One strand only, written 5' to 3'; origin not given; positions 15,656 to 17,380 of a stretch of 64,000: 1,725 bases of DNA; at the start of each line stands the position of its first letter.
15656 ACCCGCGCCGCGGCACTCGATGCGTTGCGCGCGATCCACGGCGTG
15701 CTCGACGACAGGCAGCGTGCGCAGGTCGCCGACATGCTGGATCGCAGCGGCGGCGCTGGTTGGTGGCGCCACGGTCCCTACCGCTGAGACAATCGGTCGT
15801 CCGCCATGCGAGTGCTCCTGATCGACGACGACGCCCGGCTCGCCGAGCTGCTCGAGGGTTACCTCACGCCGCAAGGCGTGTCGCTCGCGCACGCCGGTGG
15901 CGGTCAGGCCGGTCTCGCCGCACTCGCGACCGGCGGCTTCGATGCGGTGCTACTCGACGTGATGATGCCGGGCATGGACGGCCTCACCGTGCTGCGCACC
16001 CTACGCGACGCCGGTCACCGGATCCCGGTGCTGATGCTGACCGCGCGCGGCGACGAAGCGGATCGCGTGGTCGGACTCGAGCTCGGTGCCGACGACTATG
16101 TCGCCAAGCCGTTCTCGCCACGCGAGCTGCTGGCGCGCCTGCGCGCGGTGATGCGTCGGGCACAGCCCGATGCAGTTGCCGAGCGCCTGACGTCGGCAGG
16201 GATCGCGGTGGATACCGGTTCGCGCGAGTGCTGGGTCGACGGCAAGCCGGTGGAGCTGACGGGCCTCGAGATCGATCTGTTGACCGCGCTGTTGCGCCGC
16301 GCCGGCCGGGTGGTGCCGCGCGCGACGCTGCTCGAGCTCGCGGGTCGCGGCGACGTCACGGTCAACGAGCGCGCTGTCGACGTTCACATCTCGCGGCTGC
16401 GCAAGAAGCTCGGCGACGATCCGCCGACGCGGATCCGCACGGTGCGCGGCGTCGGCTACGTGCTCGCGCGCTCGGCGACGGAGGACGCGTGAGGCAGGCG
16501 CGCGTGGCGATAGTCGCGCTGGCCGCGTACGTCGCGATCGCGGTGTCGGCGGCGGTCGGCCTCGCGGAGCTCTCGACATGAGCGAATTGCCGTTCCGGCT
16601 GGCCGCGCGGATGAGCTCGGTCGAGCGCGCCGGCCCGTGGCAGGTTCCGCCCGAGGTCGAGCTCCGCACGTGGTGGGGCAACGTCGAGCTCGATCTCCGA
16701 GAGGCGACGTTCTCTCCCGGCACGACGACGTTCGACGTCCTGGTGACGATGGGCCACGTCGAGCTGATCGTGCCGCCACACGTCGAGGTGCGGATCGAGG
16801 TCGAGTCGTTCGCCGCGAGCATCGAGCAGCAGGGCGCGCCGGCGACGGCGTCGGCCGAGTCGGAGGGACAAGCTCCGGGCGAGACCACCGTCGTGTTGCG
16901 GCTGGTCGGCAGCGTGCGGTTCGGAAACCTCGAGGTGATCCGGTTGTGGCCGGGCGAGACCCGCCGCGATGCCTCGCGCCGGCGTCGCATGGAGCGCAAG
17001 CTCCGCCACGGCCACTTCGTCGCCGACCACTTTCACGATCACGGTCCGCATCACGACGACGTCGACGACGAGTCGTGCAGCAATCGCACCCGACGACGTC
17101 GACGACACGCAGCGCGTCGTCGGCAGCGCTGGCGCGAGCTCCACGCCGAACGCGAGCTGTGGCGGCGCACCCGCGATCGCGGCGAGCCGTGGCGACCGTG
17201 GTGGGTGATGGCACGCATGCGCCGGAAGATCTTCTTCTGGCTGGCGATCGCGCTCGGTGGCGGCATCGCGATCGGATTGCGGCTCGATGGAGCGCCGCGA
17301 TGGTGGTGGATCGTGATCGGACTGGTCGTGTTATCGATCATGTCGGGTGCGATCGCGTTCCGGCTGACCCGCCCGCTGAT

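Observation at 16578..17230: Sensor kinase whose sensing end is cytoplasmic: beta-rich N-domain plus His-rich linker before two transmembrane helices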

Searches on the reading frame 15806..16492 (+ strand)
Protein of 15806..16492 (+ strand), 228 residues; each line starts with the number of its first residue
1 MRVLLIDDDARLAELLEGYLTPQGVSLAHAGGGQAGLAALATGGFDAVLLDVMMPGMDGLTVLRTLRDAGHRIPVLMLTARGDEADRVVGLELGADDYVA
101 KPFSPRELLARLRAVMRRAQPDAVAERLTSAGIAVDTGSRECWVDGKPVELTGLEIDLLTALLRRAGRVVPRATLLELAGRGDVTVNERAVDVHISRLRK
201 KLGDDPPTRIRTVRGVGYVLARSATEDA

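Call 3: search_protein_families(library=pfam, proteins=[window:15806-16492:+], max_evalue=1)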
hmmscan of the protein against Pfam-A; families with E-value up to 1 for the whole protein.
window:15806-16492:+ (228 aa): 4 families
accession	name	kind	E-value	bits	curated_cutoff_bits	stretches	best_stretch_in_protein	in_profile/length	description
PF00072.30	Response_reg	-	9.4e-29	100.3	30.2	1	3-112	1-110/111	Response regulator receiver domain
PF00486.34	Trans_reg_C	-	1.3e-23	83.2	26.2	1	146-220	1-77/77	Transcriptional regulatory protein, C terminal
PF21695.3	GlnR_1st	-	0.00028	21.2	27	1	39-115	36-110/111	Transcription regulator GlnR, N-terminal domain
PF13439.12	Glyco_transf_4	-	0.1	13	28.5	1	62-124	11-76/170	Glycosyltransferase Family 4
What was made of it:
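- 15806..16492 (+): OmpR/PhoB-type response regulator, 228 aa. Pfam Response_reg E=9e-29 and Trans_reg_C E=1e-23 (call 3).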

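Call 26: search_protein_families(library=ncbifam, proteins=[window:15806-16492:+], max_evalue=0.01)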
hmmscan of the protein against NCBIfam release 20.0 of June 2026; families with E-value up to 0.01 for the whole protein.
window:15806-16492:+ (228 aa): 99 families (the best 25 are shown)
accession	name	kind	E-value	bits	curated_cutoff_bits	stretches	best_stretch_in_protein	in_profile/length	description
TIGR02154.1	PhoB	equivalog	9.5e-60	201.7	296.2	1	2-220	4-225/226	phosphate regulon transcriptional regulator PhoB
NF007005.1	PRK09468.1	equivalog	1.3e-57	195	331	1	2-221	5-232/237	osmolarity response regulator transcription factor OmpR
NF040689.1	MtrAB_MtrA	equivalog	3.8e-55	186.6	300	1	3-218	1-216/219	MtrAB system response regulator MtrA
NF045944.1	ResRegRpaBCyano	equivalog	2.1e-53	181.1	330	1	4-221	1-228/229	response regulator transcription factor RpaB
NF008296.0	PRK11083.1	equivalog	1.2e-52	178.7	273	1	2-221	5-226/228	two-component system response regulator CreB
TIGR01387.1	cztR_silR_copR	subfamily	2.6e-52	177.6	279.2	1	3-220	1-218/218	heavy metal response regulator transcription factor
NF053854.1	RespRegPhoBBctds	equivalog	1.2e-51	175.2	270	1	3-220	1-224/225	two-component system response regulator PhoB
NF041733.1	resp_reg_CseB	equivalog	2.8e-50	170.8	350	1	2-221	2-227/228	two-component system response regulator CseB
NF007663.1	PRK10336.1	equivalog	3e-50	171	345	1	1-221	1-217/219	quorum sensing response regulator transcription factor QseB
NF008199.0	PRK10955.1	equivalog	6.7e-49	166.9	341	1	2-221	3-229/232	envelope stress response regulator transcription factor CpxR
NF012023.0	PRK15479.1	equivalog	7.2e-48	163.1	337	1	1-224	1-221/224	transcriptional regulator TctD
NF033117.2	vanR_ACDEGLN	exception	3.6e-47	160.8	350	1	3-219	1-224/226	VanR-ABDEGLN family response regulator transcription factor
NF007982.1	PRK10710.1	equivalog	6.8e-47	160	380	1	2-219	9-226/235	envelope stress response regulator BaeR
NF007928.2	PRK10643.1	equivalog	1.2e-46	159.1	330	1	1-220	1-216/216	two-component system response regulator PmrA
NF040534.1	resp_reg_YycF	equivalog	1.6e-46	158.4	340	1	2-221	2-228/231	response regulator YycF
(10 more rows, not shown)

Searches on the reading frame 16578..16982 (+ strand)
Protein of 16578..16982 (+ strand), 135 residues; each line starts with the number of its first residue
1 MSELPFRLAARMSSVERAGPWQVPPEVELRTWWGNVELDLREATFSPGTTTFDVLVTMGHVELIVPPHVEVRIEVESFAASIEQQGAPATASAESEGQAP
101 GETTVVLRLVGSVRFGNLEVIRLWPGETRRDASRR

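Call 28: search_solved_structures(query=A2, max_evalue=10, show_alignments=2)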
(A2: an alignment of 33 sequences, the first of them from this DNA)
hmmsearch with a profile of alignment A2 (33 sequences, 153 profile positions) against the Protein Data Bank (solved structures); distinct sequences matched with E-value up to 10: 4.
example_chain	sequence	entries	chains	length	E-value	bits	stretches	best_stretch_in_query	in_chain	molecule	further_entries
7ood_e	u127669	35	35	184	0.23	14.2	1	36-111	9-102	50S ribosomal protein L6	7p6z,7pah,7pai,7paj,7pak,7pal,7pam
1hyq_A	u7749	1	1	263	0.59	12.9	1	40-66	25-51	CELL DIVISION INHIBITOR (MIND-1)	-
6mol_A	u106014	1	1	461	0.62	12.8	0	47-64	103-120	Monoextended DARPin R12 (M_R12)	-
9x0w_A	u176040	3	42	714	1.3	11.8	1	34-91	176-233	Fimbrial assembly protein PilQ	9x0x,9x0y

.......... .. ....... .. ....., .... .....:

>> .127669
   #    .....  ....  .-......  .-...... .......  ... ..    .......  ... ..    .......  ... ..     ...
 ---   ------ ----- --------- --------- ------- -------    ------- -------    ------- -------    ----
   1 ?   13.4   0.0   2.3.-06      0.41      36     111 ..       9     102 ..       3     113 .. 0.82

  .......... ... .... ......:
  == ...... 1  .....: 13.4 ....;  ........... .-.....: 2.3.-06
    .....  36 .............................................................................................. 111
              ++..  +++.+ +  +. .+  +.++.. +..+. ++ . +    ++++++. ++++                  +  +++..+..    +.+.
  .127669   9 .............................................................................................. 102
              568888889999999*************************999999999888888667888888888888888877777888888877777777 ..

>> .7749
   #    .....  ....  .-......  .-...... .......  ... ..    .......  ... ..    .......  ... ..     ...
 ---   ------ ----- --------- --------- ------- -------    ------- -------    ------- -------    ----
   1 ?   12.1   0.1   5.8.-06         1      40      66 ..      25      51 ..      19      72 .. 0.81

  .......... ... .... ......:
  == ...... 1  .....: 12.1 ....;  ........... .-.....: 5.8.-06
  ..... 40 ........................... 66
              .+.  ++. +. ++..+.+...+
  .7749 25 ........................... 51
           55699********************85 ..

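Call 34: predict_structure(alignment_id=A2)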
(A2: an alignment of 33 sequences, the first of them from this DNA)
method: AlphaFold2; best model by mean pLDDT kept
length: 135 residues; sequences in the alignment: 33
mean_pLDDT: 91.8   pTM: 0.84
mean pLDDT of the five models: 91.8, 91.5, 91.1, 91.0, 90.9
residues with pLDDT >= 90: 103; 70-90: 20; 50-70: 11; < 50: 1
segments of 3 or more residues with pLDDT < 50: none
pLDDT, mean of each block of 10 residues (from residue 1): 86 98 97 98 96 98 96 98 87 61 90 98 93 88
secondary structure, 60 per line:
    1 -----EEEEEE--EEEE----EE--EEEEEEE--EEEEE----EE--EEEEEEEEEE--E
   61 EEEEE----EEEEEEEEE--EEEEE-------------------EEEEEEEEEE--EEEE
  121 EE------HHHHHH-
elements in order: E6-11 E14-17 E26-32 E35-39 E48-57 E60-65 E70-78 E81-85 E105-114 E117-122 H129-134
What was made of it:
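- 16593..16943 (+): Toastrack / LiaF-like_C beta-helix domain of the kinase (aa 6-122). AF2 pLDDT 91.8 and pTM 0.84, all-beta (call 34).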

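Call 36: fold_search(model_id=the predicted structure, library=pdb)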
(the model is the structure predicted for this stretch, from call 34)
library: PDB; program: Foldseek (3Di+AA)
matches with E <= 10: 23; with E <= 0.001: 0
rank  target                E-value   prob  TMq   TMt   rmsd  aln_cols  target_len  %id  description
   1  4qrk                  4.6e-03  1.00  0.48  0.32   8.3       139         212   13  Crystal structure of a putative cell adhesion protein (CLOSPO_03726) from Clostridium sporogenes ATCC 15579 at 1.95 A re (released 2014-07-23)
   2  3wp9                  6.2e-01  0.11  0.29  0.20   7.9       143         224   13  Crystal structure of antifreeze protein from an Antarctic sea ice bacterium Colwellia sp. (released 2014-07-02)
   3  8x1p                  1.4e+00  0.03  0.21  0.15  12.1       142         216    8  Crystal structure of G160C/S176C mutant of FfIBP (released 2024-11-13)
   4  4nuh                  1.5e+00  0.03  0.22  0.16  10.6       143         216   10  Crystal structure of mLeIBP, a capping head region swapped mutant of ice-binding protein (released 2014-04-16)
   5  7ehk                  2.2e+00  0.02  0.22  0.15  12.6       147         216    9  Crystal structure of C107S mutant of FfIBP (released 2022-03-02)
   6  8x1l                  2.5e+00  0.06  0.30  0.22   8.9       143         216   10  Crystal structure of S96C/L132C mutant of FfIBP (released 2024-11-13)
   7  2lbu_MODEL_1_A        2.5e+00  0.05  0.18  0.28   8.0        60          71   12  HADDOCK calculated model of Congo red bound to the HET-s amyloid (released 2011-06-01)
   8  9a7k_B                3.0e+00  0.01  0.16  0.07  18.9       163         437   14  Integrative model of SUFB-SUFD by crosslinking MS and deep learning (released 2024-09-18)
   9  7ddb_A                3.3e+00  0.02  0.24  0.17   9.4       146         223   11  Crystal structure of fungal antifreeze protein with intermediate activity (released 2021-11-03)
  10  9lhr_B                4.2e+00  0.01  0.23  0.16  11.7       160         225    9  Crystal structure of Ice binding protein from Candidatus Cryosericum odellii SMC5 (released 2025-09-03)
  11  3h09_A                4.5e+00  0.01  0.14  0.04  15.0       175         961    8  The structure of Haemophilus influenzae IgA1 protease (released 2009-04-21)
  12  2mus_MODEL_1_A        5.4e+00  0.01  0.12  0.17  10.5        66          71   11  HADDOCK calculated model of LIN5001 bound to the HET-s amyloid (released 2017-02-01)
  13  5awf_E                6.1e+00  0.01  0.24  0.13   9.4       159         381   12  Crystal structure of SufB-SufC-SufD complex from Escherichia coli (released 2015-11-11)
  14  6a8k                  6.1e+00  0.01  0.21  0.14  10.3       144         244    6  Crystal structure of Ice-binding Protein from a Sea-Ice Microalga (released 2018-11-07)
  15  3ljy_A                6.5e+00  0.01  0.23  0.15  11.6       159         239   11  Crystal structure of putative adhesin (YP_001304413.1) from Parabacteroides distasonis ATCC 8503 at 2.41 A resolution (released 2010-03-02)
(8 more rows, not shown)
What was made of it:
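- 16593..16943 (+): Foldseek top hit 4QRK (call 36).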

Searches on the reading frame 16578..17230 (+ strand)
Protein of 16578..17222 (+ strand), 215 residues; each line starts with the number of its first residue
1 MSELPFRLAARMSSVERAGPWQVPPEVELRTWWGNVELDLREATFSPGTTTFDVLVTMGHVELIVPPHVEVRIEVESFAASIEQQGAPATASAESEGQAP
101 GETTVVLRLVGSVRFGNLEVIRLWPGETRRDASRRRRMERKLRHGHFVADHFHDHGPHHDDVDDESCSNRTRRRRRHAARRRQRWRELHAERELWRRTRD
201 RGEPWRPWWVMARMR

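Call 3: search_protein_families(library=pfam, proteins=[window:16578-17230:+], max_evalue=1)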
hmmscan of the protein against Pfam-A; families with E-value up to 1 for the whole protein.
window:16578-17230:+ (217 aa): 2 families
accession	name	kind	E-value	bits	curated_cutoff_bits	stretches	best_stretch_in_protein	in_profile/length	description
PF09922.15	LiaF-like_C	-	8.2e-09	35.8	29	1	20-120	11-114/114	Cell wall-active antibiotics response LiaF, C-terminal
PF14812.11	PBP1_TM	-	0.42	11.4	27.8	1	130-185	18-71/85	Transmembrane domain of transglycosylase PBP1 at N-terminal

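Call 5: find_homologous_proteins(query=window:16578-17222:+, max_evalue=0.001)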
Query window:16578-17222:+ (215 aa): 5 proteins with E <= 0.001 among 690 candidates.
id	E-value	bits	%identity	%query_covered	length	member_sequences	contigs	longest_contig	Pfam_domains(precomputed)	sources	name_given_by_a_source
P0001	2.7e-26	110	45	56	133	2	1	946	PF09922.16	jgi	jgi:hypothetical protein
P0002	9.8e-26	109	44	59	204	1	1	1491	PF09922.16,PF08044.17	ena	-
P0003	1.4e-25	108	45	58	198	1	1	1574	PF09922.16,PF08044.17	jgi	jgi:hypothetical protein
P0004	2.6e-23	101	43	57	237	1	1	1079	PF09922.16,PF08044.17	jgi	jgi:hypothetical protein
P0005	9.0e-4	37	32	54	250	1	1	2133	PF09922.16,PF08044.17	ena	-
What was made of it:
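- Tried and rejected: The word-indexed search with aa 1-215 alone (call 5) returned only 5 short proteins and missed even the identical database entry, so it understated the family.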

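Call 12: search_protein_representatives(protein=window:16578-17222:+)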
Query: 215 residues. Proteins with E-value up to 0.001 (for the whole library): 958; up to 1e-10: 125; up to 1e-30: 0. The best 150 are listed.
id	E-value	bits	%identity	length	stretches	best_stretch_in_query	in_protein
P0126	2.0e-28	115.7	52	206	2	7-135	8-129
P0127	1.5e-26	109.5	42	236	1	7-200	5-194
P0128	1.6e-26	109.4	52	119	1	12-135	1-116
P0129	9.7e-26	106.9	48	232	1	7-142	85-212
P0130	2.4e-25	105.6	40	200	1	11-185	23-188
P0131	3.7e-23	98.4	55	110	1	9-121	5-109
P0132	7.3e-23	97.5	59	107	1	34-143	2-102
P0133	9.9e-23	97.1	43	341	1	8-143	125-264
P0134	3.4e-22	95.3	49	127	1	12-138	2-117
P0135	1.1e-19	87.0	50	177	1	25-142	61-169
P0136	2.1e-19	86.2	45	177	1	5-141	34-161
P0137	4.2e-19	85.2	44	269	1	7-141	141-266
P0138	4.3e-18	81.9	48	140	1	5-123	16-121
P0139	5.3e-18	81.6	40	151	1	9-137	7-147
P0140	7.1e-18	81.2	41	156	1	1-136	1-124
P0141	8.2e-18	81.0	41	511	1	23-215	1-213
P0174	1.4e-14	70.3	42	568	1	7-144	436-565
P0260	1.8e-10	57.0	36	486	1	10-146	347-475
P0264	2.4e-10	56.5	35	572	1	6-143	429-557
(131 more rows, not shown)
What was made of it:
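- Tried and rejected: The exhaustive representative search with aa 1-215 (call 12) found 958 relatives.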

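Call 56: search_protein_families(library=pfam, proteins=[P0141, P0174, P0260, P0264, P0133, P0129, P0127, P0126, P0137], max_evalue=0.001)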
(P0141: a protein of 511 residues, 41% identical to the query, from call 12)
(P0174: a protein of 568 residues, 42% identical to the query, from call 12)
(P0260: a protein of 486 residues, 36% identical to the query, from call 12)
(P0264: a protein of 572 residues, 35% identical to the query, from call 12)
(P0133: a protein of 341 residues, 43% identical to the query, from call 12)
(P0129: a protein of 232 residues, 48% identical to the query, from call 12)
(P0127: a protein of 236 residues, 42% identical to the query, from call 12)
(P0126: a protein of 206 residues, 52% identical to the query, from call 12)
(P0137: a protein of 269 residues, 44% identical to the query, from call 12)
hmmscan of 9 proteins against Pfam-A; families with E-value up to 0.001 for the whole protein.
P0141 (511 aa): 5 families
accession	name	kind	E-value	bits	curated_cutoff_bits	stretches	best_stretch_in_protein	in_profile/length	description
PF02518.31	HATPase_c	-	3.1e-21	76.3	26.4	1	411-509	2-106/111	Histidine kinase-, DNA gyrase B-, and HSP90-like ATPase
PF00672.30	HAMP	-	9.2e-11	42.3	25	1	257-308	2-53/53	HAMP domain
PF00512.31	HisKA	-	1e-10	41.9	26.9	1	313-372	2-65/66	His Kinase A (phospho-acceptor) domain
PF09922.15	LiaF-like_C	-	2.8e-07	30.9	29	1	10-61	22-73/114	Cell wall-active antibiotics response LiaF, C-terminal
PF13581.12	HATPase_c_2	-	1.2e-05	25.8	27.4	1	386-489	15-111/127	Histidine kinase-like ATPase domain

P0174 (568 aa): 6 families
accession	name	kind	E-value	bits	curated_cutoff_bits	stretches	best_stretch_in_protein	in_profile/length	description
PF00069.31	Pkinase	-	4.5e-43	148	31.7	1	75-362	1-258/263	Protein kinase domain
PF07714.23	PK_Tyr_Ser-Thr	-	1.5e-33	116.7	23.1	1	76-364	2-257/258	Protein tyrosine and serine/threonine kinase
PF09922.15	LiaF-like_C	-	7.6e-08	32.7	29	1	454-510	15-71/114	Cell wall-active antibiotics response LiaF, C-terminal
PF01636.29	APH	-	7.1e-06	26.4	23.2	1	201-234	165-199/239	Phosphotransferase enzyme family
PF14531.12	Kinase-like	-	0.00054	19.8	25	1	190-258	150-215/289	Kinase-like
PF03109.22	ABC1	-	0.00086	18.9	22.9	0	145-236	143-218/244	ABC1 atypical kinase-like domain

P0260 (486 aa): 2 families
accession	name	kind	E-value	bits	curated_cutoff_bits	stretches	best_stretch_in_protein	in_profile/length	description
PF08044.16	DUF1707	-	1e-06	29.1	27.6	1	265-311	5-51/53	DUF1707 SHOCT-like domain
PF09922.15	LiaF-like_C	-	2.4e-06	27.8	29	1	362-419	15-72/114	Cell wall-active antibiotics response LiaF, C-terminal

P0264 (572 aa): 6 families
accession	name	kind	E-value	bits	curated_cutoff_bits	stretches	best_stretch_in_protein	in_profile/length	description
PF00069.31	Pkinase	-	3.9e-42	144.9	31.7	1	54-258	1-200/263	Protein kinase domain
PF07714.23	PK_Tyr_Ser-Thr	-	5e-31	108.4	23.1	1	56-300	3-249/258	Protein tyrosine and serine/threonine kinase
PF01636.29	APH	-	3.2e-09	37.3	23.2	1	152-201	154-206/239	Phosphotransferase enzyme family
PF09922.15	LiaF-like_C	-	1.3e-06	28.7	29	1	450-506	17-73/114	Cell wall-active antibiotics response LiaF, C-terminal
PF03109.22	ABC1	-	7.9e-05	22.3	22.9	1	123-199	142-219/244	ABC1 atypical kinase-like domain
PF08044.16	DUF1707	-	0.00034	21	27.6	0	330-375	8-53/53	DUF1707 SHOCT-like domain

P0133 (341 aa): 1 family
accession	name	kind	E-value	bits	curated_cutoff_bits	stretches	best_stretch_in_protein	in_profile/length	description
PF09922.15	LiaF-like_C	-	8.4e-10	39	29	1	136-201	10-74/114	Cell wall-active antibiotics response LiaF, C-terminal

P0129 (232 aa): 2 families
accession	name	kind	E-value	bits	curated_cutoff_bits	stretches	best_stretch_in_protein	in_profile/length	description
PF09922.15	LiaF-like_C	-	7.3e-08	32.7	29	1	98-161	11-73/114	Cell wall-active antibiotics response LiaF, C-terminal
PF08044.16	DUF1707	-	1.1e-07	32.2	27.6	1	12-56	8-52/53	DUF1707 SHOCT-like domain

P0127 (236 aa): 1 family
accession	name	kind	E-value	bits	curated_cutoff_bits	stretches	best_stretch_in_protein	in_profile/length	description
PF09922.15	LiaF-like_C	-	1.9e-09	37.8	29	1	19-81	12-73/114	Cell wall-active antibiotics response LiaF, C-terminal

P0126 (206 aa): 1 family
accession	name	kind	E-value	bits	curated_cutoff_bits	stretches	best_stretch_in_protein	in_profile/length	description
PF09922.15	LiaF-like_C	-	8.5e-09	35.7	29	1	21-84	11-73/114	Cell wall-active antibiotics response LiaF, C-terminal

P0137 (269 aa): 2 families
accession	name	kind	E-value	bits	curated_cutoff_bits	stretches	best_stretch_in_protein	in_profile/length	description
PF09922.15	LiaF-like_C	-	9.9e-08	32.3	29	1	162-218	18-74/114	Cell wall-active antibiotics response LiaF, C-terminal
PF08044.16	DUF1707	-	7.1e-07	29.6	27.6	1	68-114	6-52/53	DUF1707 SHOCT-like domain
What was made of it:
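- Closest known: SHOCT-like. Same: These are the closest sequence relatives of the N-domain, at 35-50% identity and E down to 1e-28 (calls 5, 12, 56).
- The closest standalone relatives of this Toastrack are SHOCT-like(DUF1707)+Toastrack proteins, and the same subtype is fused to Ser/Thr kinases (calls 5, 12, 56).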
